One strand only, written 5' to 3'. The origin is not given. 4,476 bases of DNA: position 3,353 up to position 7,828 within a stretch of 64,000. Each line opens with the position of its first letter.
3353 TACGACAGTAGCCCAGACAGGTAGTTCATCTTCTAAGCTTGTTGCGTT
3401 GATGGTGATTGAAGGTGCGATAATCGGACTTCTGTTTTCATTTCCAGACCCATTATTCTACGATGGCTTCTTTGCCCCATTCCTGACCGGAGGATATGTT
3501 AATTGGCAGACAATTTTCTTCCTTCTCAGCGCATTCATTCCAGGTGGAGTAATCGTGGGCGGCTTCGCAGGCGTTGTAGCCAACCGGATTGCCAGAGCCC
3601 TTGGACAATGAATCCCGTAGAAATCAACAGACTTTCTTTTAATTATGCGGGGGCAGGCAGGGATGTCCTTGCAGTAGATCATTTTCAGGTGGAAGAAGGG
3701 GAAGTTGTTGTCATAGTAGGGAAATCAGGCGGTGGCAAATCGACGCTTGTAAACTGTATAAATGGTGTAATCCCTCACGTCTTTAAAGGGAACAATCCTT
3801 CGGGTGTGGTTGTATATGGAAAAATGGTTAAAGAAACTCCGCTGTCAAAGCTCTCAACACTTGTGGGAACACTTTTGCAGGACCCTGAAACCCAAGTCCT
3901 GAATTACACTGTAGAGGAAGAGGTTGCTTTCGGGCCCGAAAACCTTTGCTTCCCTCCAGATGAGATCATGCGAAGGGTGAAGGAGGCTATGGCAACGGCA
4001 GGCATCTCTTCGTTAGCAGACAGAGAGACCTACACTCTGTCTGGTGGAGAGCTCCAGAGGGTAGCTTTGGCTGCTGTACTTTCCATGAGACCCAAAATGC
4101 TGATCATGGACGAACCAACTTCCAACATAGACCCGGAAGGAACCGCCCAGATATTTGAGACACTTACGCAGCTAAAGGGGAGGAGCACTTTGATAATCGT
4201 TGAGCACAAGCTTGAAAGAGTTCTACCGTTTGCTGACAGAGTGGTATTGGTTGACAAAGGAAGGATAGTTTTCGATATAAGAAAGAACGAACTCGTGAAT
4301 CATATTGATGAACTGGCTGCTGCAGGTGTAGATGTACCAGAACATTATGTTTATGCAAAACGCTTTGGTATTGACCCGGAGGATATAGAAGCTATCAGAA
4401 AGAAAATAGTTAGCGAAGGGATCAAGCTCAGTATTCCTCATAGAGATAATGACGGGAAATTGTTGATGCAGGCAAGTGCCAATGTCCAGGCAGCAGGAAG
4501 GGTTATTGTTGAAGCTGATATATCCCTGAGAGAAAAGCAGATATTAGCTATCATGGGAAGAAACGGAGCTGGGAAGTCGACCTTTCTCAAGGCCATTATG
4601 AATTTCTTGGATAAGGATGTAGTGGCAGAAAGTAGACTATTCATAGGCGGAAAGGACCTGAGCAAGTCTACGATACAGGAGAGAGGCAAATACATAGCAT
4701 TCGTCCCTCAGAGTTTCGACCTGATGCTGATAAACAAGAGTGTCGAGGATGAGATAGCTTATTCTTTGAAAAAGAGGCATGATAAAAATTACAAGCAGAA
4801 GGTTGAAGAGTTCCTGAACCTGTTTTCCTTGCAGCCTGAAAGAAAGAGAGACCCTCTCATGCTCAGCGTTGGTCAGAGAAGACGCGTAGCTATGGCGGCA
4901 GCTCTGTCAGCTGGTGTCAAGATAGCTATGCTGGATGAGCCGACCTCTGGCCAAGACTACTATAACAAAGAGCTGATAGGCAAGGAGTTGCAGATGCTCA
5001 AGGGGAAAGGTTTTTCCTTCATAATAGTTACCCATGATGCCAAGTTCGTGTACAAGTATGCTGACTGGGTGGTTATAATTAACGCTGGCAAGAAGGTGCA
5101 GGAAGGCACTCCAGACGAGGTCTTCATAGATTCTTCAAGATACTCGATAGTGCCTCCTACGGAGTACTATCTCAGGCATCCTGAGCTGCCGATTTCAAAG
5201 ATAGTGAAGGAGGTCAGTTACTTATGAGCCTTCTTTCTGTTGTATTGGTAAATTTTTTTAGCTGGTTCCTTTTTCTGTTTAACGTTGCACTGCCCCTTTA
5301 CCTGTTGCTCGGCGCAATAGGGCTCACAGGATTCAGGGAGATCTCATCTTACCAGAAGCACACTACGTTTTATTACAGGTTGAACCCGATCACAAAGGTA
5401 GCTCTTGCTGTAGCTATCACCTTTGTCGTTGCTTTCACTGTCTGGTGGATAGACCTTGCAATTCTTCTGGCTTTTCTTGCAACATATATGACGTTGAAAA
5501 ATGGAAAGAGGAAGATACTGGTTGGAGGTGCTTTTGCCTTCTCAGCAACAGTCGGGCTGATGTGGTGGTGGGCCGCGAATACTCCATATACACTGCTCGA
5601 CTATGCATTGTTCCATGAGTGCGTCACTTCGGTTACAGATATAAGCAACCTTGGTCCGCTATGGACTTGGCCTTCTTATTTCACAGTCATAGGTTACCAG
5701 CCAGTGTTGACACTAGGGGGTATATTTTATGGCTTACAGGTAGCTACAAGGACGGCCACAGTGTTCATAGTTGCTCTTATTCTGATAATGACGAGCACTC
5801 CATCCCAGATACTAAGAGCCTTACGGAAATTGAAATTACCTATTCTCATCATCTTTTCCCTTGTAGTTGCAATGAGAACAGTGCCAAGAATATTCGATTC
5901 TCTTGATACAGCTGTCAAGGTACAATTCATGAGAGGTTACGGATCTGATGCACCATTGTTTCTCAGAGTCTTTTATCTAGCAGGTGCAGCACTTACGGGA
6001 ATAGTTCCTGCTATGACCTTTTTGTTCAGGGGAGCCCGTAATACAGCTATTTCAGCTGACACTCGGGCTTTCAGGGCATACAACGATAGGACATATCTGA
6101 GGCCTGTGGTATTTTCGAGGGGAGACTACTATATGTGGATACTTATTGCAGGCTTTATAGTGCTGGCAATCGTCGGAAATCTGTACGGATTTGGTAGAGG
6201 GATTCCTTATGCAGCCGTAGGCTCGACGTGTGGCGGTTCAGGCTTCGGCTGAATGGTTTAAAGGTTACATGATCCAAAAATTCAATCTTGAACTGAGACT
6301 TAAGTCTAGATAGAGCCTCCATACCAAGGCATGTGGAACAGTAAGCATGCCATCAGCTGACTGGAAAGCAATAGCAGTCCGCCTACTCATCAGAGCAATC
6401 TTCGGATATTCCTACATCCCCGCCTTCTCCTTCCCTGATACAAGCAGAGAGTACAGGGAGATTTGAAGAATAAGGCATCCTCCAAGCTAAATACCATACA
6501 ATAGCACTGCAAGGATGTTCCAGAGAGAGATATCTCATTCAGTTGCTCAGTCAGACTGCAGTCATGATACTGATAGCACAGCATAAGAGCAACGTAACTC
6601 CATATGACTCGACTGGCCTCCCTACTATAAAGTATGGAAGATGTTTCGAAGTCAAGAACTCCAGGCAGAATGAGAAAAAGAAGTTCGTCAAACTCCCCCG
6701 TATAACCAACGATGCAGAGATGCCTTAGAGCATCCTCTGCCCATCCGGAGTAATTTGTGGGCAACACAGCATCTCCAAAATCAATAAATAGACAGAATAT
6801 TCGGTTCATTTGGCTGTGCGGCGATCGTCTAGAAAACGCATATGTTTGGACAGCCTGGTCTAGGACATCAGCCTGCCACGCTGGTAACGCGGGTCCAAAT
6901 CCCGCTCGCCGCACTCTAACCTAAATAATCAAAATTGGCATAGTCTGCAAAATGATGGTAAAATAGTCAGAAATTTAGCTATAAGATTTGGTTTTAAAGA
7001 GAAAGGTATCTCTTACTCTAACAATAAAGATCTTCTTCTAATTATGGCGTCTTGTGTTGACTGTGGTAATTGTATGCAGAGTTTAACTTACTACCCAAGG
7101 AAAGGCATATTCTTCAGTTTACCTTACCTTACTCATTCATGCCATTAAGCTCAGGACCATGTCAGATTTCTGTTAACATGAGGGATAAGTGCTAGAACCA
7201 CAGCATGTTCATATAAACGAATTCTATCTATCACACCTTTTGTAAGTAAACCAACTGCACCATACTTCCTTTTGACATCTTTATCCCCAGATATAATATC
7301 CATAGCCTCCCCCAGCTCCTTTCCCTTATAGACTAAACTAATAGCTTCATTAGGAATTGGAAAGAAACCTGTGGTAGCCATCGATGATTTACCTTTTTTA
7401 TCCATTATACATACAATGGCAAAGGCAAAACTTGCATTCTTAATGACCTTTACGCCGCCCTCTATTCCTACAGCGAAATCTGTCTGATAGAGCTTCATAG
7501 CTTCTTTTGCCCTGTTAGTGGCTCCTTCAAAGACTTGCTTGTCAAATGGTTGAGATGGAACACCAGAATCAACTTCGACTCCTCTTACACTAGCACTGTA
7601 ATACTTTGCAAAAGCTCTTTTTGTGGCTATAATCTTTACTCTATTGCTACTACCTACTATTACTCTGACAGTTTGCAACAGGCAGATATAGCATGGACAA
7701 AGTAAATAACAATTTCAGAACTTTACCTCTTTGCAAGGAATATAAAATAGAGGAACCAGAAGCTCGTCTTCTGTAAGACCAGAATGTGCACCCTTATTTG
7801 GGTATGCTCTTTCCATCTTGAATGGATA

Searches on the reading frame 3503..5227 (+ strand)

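Call 16: search_protein_families(library=pfam, proteins=[window:3503-5227:+])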
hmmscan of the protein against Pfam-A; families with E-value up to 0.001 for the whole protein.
window:3503-5227:+ (574 aa): 20 families
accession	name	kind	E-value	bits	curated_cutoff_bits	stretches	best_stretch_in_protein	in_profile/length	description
PF00005.33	ABC_tran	-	9.1e-53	179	25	2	60-207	5-137/137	ABC transporter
PF13304.12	AAA_21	-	2e-14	54.8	27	0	348-373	2-29/304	AAA domain, putative AbiEii toxin, Type IV TA system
PF02463.25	SMC_N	-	8.9e-14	51.9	40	2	344-526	23-212/220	RecF/RecN/SMC N terminal domain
PF13476.12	AAA_23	-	1.2e-10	42.8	27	1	339-427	14-99/201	AAA domain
PF13555.12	AAA_29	-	3.9e-10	39.8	27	1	340-369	17-46/61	P-loop containing region of AAA domain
PF03193.22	RsgA_GTPase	-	9e-08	32.6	30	0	65-88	105-128/174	RsgA GTPase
PF13401.12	AAA_22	-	1.3e-07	32.5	27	0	344-387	4-33/130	AAA domain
PF13191.12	AAA_16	-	7.1e-07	30.3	32.6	0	64-158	20-104/167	AAA ATPase domain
PF09818.15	ABC_ATPase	-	1.4e-06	28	23.2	0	62-93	76-107/283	P-loop domain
PF20703.3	nSTAND1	-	1.9e-06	28.2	27.1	0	62-128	29-92/379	Novel STAND NTPase 1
PF13175.12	AAA_15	-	7.2e-06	26.3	32.1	1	337-395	16-55/374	AAA ATPase domain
PF00931.28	NB-ARC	-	3.1e-05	23.8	23.5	0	343-369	16-42/248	NB-ARC domain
PF13514.12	AAA_27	-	6.8e-05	23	22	0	343-369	24-50/206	AAA domain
PF20720.3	nSTAND3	-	7.6e-05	22.9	27.2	0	341-367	13-39/155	Novel STAND NTPase 3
PF05729.18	NACHT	-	9.6e-05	22.7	26.7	0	348-372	3-27/167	NACHT domain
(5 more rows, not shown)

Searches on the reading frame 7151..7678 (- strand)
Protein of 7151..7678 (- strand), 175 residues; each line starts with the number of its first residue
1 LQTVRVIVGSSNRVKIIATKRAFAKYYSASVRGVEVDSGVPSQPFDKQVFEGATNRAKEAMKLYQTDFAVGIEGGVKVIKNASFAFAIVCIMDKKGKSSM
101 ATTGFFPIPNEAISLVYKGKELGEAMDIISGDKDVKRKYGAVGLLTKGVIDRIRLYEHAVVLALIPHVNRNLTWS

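Call 60: search_protein_families(library=pfam, proteins=[window:7151-7678:-], max_evalue=0.001)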
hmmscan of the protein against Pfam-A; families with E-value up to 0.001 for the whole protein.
window:7151-7678:- (175 aa): 1 family
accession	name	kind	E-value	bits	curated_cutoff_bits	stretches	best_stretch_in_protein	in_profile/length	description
PF01931.24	NTPase_I-T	-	5.6e-52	176.3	25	1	9-167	1-161/162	Protein of unknown function DUF84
